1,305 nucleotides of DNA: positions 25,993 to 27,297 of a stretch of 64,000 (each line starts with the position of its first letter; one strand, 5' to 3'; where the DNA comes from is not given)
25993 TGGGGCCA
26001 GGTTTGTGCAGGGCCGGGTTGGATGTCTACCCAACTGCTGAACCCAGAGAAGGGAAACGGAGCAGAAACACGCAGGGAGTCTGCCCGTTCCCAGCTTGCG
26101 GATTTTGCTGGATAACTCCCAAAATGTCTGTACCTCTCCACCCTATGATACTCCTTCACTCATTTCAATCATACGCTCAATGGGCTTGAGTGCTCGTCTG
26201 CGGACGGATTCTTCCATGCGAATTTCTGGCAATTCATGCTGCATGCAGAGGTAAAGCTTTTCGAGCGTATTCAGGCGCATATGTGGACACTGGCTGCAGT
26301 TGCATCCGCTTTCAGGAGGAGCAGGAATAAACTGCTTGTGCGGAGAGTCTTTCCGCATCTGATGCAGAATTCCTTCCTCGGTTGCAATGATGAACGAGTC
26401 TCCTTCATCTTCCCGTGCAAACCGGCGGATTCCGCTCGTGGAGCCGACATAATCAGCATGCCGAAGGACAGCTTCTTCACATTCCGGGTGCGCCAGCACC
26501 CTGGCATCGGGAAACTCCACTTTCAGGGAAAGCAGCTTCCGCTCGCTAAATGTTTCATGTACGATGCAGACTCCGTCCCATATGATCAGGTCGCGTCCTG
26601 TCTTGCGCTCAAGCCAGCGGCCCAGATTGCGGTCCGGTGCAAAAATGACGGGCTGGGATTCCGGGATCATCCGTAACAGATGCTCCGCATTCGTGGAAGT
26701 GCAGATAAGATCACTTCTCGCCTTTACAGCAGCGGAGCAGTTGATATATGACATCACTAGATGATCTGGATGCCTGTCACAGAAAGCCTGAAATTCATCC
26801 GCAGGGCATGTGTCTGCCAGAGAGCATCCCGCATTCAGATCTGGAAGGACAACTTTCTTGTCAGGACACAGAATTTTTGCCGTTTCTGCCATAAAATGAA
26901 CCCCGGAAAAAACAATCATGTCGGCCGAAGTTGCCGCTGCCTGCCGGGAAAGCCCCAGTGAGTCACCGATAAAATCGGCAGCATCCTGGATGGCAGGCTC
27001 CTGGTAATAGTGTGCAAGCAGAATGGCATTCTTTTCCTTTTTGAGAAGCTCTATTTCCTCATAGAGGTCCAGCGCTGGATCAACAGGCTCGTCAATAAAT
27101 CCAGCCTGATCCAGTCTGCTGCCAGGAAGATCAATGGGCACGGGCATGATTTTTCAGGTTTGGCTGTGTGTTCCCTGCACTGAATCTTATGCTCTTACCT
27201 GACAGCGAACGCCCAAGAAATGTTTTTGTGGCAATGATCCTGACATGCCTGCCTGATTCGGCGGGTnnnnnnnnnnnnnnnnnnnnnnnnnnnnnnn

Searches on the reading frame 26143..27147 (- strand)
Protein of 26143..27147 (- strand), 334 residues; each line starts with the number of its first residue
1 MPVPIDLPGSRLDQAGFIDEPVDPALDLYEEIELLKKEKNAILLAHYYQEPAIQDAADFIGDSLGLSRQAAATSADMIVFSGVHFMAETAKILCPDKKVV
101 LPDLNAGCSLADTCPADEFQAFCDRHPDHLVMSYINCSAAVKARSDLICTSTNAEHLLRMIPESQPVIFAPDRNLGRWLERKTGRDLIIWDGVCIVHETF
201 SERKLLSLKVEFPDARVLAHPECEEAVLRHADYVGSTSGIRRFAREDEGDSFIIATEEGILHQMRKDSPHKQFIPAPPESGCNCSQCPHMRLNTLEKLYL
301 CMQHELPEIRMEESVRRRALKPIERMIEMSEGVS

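Call 75: search_protein_families(library=pfam, proteins=[window:26143-27147:-], max_evalue=0.01)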
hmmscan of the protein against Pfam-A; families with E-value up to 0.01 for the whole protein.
window:26143-27147:- (334 aa): 1 family
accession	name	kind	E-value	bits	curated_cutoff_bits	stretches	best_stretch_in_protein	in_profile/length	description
PF02445.21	NadA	-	6.5e-118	393.6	27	1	30-328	1-295/295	Quinolinate synthetase A protein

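Call 79: find_homologous_proteins(query=window:26143-27147:-, max_evalue=1e-50)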
Query window:26143-27147:- (334 aa): 8000 proteins with E <= 1e-50 among 8000 candidates; the best 120 are listed.
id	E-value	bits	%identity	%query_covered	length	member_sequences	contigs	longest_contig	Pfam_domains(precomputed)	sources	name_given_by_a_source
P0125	3.7e-225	764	100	100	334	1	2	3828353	PF02445.22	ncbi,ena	-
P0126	2.3e-224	762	99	100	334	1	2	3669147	PF02445.22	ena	-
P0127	1.3e-202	690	90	100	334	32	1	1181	PF02445.22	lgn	-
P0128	3.7e-202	689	90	100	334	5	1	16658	PF02445.22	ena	-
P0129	5.2e-200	682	89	100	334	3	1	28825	PF02445.22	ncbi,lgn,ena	-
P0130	2.1e-196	670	88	99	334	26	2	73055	PF02445.22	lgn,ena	-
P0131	5.9e-196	668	88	99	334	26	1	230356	PF02445.22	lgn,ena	-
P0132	8.7e-195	665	85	100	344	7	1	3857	PF02445.22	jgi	-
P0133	2.7e-194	663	86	100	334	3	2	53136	PF02445.22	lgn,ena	-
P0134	9.6e-194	661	86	99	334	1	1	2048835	PF02445.22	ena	-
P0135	9.1e-193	658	85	100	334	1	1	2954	PF02445.22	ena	-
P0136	9.4e-193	658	87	97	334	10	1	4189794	PF02445.22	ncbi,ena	-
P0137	1.5e-191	654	86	97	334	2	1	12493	PF02445.22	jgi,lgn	-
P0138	1.6e-191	654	86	97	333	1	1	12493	PF02445.22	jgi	-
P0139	3.4e-191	653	86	97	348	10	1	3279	PF02445.22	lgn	-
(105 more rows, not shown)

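Call 80: find_encoding_contigs(protein=P0126, flank=10000, max_places=2)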
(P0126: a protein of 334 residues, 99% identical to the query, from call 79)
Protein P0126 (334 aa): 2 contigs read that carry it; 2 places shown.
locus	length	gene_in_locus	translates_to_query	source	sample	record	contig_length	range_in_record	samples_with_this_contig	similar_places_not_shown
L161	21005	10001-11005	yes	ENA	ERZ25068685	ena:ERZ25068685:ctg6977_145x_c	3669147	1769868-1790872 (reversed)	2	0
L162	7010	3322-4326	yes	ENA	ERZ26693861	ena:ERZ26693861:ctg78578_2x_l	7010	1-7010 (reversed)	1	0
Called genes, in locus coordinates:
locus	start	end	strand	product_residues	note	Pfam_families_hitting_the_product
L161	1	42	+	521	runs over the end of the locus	PF13175:AAA_15 (weak), PF13304:AAA_21, PF13175:AAA_15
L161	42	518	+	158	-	-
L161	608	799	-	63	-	-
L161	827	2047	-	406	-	PF01610:DDE_Tnp_ISL3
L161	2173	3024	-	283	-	PF04072:LCM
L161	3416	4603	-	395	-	PF00162:PGK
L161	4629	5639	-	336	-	PF00044:Gp_dh_N, PF02800:Gp_dh_C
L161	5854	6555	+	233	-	PF13432:TPR_16 (faint), PF13428:TPR_14 (faint), PF07719:TPR_2 (faint), PF13174:TPR_6 (faint), PF13424:TPR_12 (faint), PF00515:TPR_1 (faint), PF14559:TPR_19 (weak)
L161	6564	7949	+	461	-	PF00072:Response_reg, PF01078:Mg_chelatase (faint), PF00158:Sigma54_activat, PF14532:Sigma54_activ_2, PF00004:AAA (weak), PF07728:AAA_5 (weak), PF25601:AAA_lid_14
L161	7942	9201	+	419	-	-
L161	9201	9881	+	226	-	PF13191:AAA_16 (faint), PF00005:ABC_tran, PF13304:AAA_21 (faint)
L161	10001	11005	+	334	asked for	PF02445:NadA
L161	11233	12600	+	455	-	PF13191:AAA_16, PF13401:AAA_22 (faint)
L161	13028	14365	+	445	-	PF04715:, PF00425:Chorismate_bind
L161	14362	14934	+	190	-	PF00117:GATase, PF07722:Peptidase_C26 (weak)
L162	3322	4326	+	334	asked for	PF02445:NadA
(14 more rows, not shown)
